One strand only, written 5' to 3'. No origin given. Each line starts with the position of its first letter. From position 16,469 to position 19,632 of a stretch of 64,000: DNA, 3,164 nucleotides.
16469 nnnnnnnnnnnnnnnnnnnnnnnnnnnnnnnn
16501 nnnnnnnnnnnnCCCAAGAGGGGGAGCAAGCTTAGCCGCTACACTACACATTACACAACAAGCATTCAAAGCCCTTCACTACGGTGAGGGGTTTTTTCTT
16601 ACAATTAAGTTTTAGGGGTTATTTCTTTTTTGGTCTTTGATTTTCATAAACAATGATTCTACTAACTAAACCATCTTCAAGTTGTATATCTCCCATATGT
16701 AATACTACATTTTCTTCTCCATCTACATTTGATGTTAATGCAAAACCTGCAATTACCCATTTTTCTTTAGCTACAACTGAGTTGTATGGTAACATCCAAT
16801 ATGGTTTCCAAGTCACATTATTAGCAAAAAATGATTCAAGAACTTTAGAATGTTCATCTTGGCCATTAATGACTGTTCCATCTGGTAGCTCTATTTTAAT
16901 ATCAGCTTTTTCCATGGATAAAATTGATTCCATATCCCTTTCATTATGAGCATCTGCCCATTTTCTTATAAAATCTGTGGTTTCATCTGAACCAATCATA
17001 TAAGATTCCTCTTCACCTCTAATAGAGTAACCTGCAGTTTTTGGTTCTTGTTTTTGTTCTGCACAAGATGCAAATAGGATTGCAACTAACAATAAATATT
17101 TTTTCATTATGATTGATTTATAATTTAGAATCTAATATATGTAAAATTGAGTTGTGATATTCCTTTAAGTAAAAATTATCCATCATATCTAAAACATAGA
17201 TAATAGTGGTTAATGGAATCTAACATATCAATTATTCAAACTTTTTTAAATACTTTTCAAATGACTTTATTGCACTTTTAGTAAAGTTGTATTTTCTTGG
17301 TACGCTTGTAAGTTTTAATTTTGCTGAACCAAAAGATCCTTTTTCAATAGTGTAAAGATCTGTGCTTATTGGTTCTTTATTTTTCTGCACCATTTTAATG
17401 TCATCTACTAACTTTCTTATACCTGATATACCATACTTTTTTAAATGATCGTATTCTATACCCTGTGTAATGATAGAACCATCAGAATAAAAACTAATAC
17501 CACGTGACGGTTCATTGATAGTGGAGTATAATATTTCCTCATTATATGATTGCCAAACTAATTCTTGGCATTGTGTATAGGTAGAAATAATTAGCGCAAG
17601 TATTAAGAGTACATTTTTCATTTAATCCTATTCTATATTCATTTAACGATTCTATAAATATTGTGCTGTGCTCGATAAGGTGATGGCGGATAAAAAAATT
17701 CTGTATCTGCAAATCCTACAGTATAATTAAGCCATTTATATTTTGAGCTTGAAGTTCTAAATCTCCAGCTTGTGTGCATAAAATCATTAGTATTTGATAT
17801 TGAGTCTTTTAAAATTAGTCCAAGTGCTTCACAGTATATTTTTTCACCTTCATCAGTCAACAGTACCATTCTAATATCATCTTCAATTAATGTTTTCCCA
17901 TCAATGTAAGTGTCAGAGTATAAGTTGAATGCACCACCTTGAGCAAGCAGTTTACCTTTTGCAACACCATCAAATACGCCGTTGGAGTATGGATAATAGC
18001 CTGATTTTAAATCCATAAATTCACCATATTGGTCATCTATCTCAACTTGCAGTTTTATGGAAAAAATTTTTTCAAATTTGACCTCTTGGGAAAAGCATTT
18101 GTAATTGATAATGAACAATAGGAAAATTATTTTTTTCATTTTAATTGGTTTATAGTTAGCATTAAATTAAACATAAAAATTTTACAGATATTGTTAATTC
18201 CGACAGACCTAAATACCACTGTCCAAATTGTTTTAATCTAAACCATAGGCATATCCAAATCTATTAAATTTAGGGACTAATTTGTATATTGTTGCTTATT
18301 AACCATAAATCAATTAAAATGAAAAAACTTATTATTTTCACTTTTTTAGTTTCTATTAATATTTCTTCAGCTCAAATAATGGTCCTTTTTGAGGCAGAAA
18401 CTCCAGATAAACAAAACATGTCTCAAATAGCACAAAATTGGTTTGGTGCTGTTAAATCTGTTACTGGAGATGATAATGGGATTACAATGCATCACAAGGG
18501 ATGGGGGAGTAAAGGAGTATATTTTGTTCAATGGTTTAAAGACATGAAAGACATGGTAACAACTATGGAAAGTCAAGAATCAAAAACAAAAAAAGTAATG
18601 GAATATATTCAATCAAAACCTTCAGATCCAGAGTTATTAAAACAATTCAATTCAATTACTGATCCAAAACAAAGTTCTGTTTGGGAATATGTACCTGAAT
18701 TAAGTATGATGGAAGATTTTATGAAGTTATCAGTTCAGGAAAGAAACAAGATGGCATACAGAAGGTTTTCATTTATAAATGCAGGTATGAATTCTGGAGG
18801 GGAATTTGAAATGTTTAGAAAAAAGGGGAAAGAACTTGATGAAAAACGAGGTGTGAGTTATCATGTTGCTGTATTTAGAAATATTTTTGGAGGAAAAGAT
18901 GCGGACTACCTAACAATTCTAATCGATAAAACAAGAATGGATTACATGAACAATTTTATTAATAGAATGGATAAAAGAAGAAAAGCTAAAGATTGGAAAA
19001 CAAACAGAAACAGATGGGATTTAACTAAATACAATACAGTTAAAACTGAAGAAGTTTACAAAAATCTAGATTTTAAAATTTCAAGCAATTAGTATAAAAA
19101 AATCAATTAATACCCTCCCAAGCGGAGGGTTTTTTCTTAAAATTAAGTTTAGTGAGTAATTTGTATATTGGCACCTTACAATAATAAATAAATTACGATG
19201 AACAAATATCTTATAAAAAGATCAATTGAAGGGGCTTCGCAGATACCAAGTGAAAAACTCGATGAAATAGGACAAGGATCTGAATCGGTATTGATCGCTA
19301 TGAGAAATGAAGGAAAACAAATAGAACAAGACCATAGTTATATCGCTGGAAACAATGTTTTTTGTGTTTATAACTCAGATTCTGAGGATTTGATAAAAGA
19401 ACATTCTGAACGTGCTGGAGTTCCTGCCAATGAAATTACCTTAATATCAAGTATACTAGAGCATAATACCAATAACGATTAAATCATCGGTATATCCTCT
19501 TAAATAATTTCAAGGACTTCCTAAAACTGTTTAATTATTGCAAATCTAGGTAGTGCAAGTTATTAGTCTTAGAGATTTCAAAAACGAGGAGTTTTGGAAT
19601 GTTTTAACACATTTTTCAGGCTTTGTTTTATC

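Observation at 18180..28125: Array of unrelated genes, each with its own copy of one homologous promoter/5'-leader module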

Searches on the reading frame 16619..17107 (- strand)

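Call 8: search_protein_families(library=pfam, max_evalue=0.01, proteins=[window:16619-17107:-])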
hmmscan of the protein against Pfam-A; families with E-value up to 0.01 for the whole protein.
window:16619-17107:- (162 aa): 1 family
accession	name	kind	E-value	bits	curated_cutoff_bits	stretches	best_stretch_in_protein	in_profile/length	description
PF12680.13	SnoaL_2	-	0.0015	19.5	27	1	47-149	1-100/102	SnoaL-like domain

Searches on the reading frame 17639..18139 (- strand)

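Call 8: search_protein_families(library=pfam, max_evalue=0.01, proteins=[window:17639-18139:-])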
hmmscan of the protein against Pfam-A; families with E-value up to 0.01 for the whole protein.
window:17639-18139:- (166 aa): 1 family
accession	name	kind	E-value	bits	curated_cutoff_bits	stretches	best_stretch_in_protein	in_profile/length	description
PF11578.13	DUF3237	-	5.7e-09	36.3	24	1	22-148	3-137/149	Protein of unknown function (DUF3237)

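Call 84: search_protein_families(library=ncbifam, max_evalue=0.001, proteins=[window:17639-18139:-])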
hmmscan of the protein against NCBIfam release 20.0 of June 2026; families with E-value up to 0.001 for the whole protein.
window:17639-18139:- (166 aa): 0 families

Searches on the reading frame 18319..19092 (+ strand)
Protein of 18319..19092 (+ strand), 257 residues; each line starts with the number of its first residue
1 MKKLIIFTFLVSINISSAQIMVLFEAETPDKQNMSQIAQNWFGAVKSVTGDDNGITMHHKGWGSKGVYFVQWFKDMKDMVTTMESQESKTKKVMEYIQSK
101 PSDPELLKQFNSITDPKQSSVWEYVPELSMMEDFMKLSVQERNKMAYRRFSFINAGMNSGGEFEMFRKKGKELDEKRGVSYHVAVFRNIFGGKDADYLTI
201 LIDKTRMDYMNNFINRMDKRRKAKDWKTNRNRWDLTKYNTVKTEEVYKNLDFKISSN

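Call 7: search_protein_families(library=pfam, max_evalue=0.01, proteins=[window:18319-19092:+])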
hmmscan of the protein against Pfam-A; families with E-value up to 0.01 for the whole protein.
window:18319-19092:+ (257 aa): 0 families

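Call 14: find_homologous_proteins(query=window:18319-19092:+)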
Query window:18319-19092:+ (257 aa): 22 proteins with E <= 0.001 among 144 candidates.
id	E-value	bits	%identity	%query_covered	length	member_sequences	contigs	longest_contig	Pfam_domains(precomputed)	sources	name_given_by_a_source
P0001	3.4e-167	572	99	100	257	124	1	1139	-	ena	-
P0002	3.1e-139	480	82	100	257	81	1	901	-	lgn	-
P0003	1.7e-137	475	81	100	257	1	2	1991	-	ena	-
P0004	9.7e-136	469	81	100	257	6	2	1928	-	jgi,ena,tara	tara:strand:+ start:38 stop:811 length:774 start_codon:yes stop_codon:yes gene_type:complete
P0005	1.1e-131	456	79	100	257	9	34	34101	-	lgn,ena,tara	tara:strand:- start:952 stop:1725 length:774 start_codon:yes stop_codon:yes gene_type:complete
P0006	7.1e-126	437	77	100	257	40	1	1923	-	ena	-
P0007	2.6e-117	409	71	100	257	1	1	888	-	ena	-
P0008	7.0e-113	394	67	99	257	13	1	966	-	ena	-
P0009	2.2e-112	392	67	100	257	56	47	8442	-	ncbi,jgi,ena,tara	jgi:hypothetical protein|tara:strand:+ start:40 stop:813 length:774 start_codon:yes stop_codon:yes g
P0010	2.1e-107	376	62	100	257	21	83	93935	-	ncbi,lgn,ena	ncbi:MAG: hypothetical protein ACPHL7_00130 [Flavobacteriaceae bacterium]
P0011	6.2e-107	375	63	100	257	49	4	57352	-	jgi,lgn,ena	jgi:hypothetical protein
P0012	1.2e-105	370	63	99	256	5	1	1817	-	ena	-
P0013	7.0e-105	368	63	100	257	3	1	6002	-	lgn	-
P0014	5.4e-102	358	61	100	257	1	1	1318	-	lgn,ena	-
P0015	1.7e-101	357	62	93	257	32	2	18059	-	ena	-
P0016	2.1e-101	356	62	100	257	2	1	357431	-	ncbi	-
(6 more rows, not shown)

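Call 15: find_encoding_contigs(protein=P0005, flank=10000, max_places=4)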
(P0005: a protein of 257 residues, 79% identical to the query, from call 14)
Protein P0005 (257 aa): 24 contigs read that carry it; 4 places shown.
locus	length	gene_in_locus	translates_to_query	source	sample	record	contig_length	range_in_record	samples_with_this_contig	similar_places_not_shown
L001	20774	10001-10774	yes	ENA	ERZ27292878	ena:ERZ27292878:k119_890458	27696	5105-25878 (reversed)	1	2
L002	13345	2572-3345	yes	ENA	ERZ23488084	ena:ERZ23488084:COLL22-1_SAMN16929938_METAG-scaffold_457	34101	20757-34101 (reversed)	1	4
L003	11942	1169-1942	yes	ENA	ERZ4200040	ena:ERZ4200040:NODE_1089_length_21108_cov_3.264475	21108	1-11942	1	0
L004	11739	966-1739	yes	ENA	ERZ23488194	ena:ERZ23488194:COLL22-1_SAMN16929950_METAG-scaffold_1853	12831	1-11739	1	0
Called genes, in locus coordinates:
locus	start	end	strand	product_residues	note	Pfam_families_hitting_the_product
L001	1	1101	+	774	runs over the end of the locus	PF17678:Glyco_hydro_92N, PF07971:Glyco_hydro_92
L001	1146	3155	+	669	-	PF03629:SASA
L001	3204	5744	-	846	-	PF24681:Kelch_KLHDC2_KLHL20_DRC7, PF24981:Beta-prop_ATRN-LZTR1, PF13415:Beta-prop_FBX42, PF13854:Kelch_HCF (faint)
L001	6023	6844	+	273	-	PF00756:Esterase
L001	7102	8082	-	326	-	PF05721:PhyH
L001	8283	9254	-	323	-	PF14240:YHYH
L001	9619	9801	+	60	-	-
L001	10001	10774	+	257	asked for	-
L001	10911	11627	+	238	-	PF03382:DUF285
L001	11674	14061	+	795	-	PF04932:Wzy_C, PF07719:TPR_2 (faint), PF13432:TPR_16 (weak)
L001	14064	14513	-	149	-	PF00717:Peptidase_S24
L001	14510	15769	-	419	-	PF00817:IMS, PF11799:IMS_C, PF13438:DUF4113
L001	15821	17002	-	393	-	PF02771:Acyl-CoA_dh_N, PF02770:Acyl-CoA_dh_M, PF00441:Acyl-CoA_dh_1, PF08028:Acyl-CoA_dh_2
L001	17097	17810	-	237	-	PF05175:MTS, PF13649:Methyltransf_25 (weak)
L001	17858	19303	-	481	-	PF00884:Sulfatase, PF16347:SGSH_C, PF14707:Sulfatase_C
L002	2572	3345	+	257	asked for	-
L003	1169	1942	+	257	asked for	-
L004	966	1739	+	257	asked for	-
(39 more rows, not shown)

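Call 16: find_encoding_contigs(protein=P0016, flank=10000, max_places=3)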
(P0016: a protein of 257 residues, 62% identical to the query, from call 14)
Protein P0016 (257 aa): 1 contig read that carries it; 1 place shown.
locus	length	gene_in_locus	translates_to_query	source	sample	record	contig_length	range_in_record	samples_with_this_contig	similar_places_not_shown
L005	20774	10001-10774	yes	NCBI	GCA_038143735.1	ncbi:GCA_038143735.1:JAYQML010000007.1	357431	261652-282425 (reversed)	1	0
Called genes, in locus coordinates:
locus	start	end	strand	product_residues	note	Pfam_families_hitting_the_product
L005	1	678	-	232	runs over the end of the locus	PF05448:AXE1 (weak), PF01738:DLH, PF00326:Peptidase_S9 (faint)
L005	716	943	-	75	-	-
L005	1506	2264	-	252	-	PF00106:adh_short, PF08659:KR, PF23441:SDR, PF13561:adh_short_C2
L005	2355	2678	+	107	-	-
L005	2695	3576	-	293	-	PF14249:Tocopherol_cycl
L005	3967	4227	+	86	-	PF07308:DUF1456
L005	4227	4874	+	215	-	PF01073:3Beta_HSD (weak), PF01370:Epimerase, PF05368:NmrA (weak), PF13460:NAD_binding_10, PF08732:HIM1 (weak)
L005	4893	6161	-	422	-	PF09479:Flg_new (faint), PF18998:Flg_new_2, PF14099:Polysacc_lyase (weak)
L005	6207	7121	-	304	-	PF08787:Alginate_lyase2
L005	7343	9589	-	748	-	-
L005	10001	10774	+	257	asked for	-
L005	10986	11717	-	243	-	PF01223:Endonuclease_NS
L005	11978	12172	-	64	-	-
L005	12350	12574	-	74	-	PF00805:Pentapeptide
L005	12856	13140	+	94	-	-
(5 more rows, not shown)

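Call 17: find_encoding_contigs(protein=P0010, flank=10000, max_places=4)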
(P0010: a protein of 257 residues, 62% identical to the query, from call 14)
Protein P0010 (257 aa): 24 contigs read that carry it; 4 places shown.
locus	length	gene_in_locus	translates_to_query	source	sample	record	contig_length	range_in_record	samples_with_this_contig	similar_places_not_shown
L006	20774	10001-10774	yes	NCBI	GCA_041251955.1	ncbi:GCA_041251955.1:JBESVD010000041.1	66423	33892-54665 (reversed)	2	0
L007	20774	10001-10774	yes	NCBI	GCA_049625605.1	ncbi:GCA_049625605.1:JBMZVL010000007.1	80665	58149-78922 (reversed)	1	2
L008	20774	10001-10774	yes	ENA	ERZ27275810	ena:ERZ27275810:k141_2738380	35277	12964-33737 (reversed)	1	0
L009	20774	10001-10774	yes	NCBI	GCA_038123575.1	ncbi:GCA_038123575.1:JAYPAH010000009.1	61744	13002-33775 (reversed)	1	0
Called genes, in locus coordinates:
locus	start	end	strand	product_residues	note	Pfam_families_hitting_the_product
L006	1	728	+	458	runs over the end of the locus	PF05618:RimB-like, PF14397:ATPgrasp_ST (faint), PF18030:Rimk_N, PF02655:ATP-grasp_3 (weak), PF02955:GSH-S_ATP, PF08443:RimK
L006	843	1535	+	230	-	-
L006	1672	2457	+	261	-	-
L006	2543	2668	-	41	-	-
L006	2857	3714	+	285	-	PF01965:DJ-1_PfpI (weak)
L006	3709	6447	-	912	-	PF13620:CarboxypepD_reg, PF13715:CarbopepD_reg_2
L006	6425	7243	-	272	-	PF22252:PNGase_F-II_N (faint), PF09697:Porph_ging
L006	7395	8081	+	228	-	-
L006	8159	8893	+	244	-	-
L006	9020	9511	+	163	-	PF00300:His_Phos_1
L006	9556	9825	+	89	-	-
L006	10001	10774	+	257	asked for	-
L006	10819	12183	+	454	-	PF02447:GntP_permease, PF03600:CitMHS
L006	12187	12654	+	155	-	PF14588:YjgF_endoribonc, PF01042:Ribonuc_L-PSP (weak)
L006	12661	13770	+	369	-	PF01168:Ala_racemase_N, PF14031:D-ser_dehydrat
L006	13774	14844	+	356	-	PF01244:Peptidase_M19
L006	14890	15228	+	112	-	PF00543:P-II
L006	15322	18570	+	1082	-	PF14870:PSII_BNR (faint), PF02012:BNR (faint), PF13088:BNR_2 (faint), PF15902:Sortilin-Vps10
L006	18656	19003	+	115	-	PF07291:MauE (weak)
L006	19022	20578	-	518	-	PF01494:FAD_binding_3 (weak), PF01946:Thi4 (faint), PF00890:FAD_binding_2 (weak), PF01134:GIDA (faint), PF01266:DAO, PF12831:FAD_oxidored, PF16901:DAO_C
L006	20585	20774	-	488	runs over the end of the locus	PF00370:FGGY_N, PF02782:FGGY_C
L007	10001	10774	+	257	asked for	-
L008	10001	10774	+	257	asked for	-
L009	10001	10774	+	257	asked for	-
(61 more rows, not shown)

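Call 78: predict_structure(alignment_id=A3)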
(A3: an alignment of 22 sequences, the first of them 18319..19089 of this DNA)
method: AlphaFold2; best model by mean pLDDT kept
length: 257 residues; sequences in the alignment: 22
mean_pLDDT: 48.2   pTM: 0.38
mean pLDDT of the five models: 48.2, 47.1, 46.2, 45.0, 41.0
residues with pLDDT >= 90: 0; 70-90: 8; 50-70: 115; < 50: 134
segments of 3 or more residues with pLDDT < 50: 14-30, 56-70, 101-103, 105-134, 144-164, 183-202, 205-207, 238-257
pLDDT, mean of each block of 10 residues (from residue 1): 68 41 32 55 64 49 39 52 59 61 47 34 32 52 45 32 53 56 41 38 50 55 67 50 45 29
secondary structure, 60 per line:
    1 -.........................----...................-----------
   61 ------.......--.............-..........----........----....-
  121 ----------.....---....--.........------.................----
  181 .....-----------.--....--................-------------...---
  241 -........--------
elements in order: H2-26 H31-49 E67-73 H76-88 H90-99 H104-111 H116-119 H131-135 H139-142 E145-153 H160-176 E181-185 E200-203 H206-221 H243-249

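Call 79: search_solved_structures(query=A3, max_evalue=1)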
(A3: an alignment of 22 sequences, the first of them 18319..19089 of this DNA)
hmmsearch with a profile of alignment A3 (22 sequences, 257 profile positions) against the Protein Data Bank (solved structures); distinct sequences matched with E-value up to 1: 2.
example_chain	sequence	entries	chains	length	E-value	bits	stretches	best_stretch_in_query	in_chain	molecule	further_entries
8ub3_A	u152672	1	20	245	0.039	16.6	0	80-117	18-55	DpHF7 filament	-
8uao_A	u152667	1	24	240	0.18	14.5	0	78-117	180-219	DpHF18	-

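Call 83: search_protein_families(library=padloc, max_evalue=0.001, proteins=[window:18319-19092:+])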
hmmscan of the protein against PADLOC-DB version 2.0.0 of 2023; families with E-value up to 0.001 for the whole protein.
window:18319-19092:+ (257 aa): 0 families

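Call 84: search_protein_families(library=ncbifam, max_evalue=0.001, proteins=[window:18319-19092:+])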
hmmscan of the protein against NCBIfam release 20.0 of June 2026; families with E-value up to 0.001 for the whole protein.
window:18319-19092:+ (257 aa): 0 families

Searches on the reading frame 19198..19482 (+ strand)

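Call 7: search_protein_families(library=pfam, max_evalue=0.01, proteins=[window:19198-19482:+])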
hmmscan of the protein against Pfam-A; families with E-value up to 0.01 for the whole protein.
window:19198-19482:+ (94 aa): 1 family
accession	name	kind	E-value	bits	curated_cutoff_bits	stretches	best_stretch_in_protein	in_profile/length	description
PF14026.12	SCO4226-like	-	2.8e-13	50.3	28.5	1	4-81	1-74/76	Nickel responsive protein SCO4226-like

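Call 83: search_protein_families(library=padloc, max_evalue=0.001, proteins=[window:19198-19482:+])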
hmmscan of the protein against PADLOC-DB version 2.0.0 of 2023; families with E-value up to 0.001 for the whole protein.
window:19198-19482:+ (94 aa): 0 families

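Call 84: search_protein_families(library=ncbifam, max_evalue=0.001, proteins=[window:19198-19482:+])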
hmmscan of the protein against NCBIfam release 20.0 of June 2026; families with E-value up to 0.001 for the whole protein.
window:19198-19482:+ (94 aa): 0 families
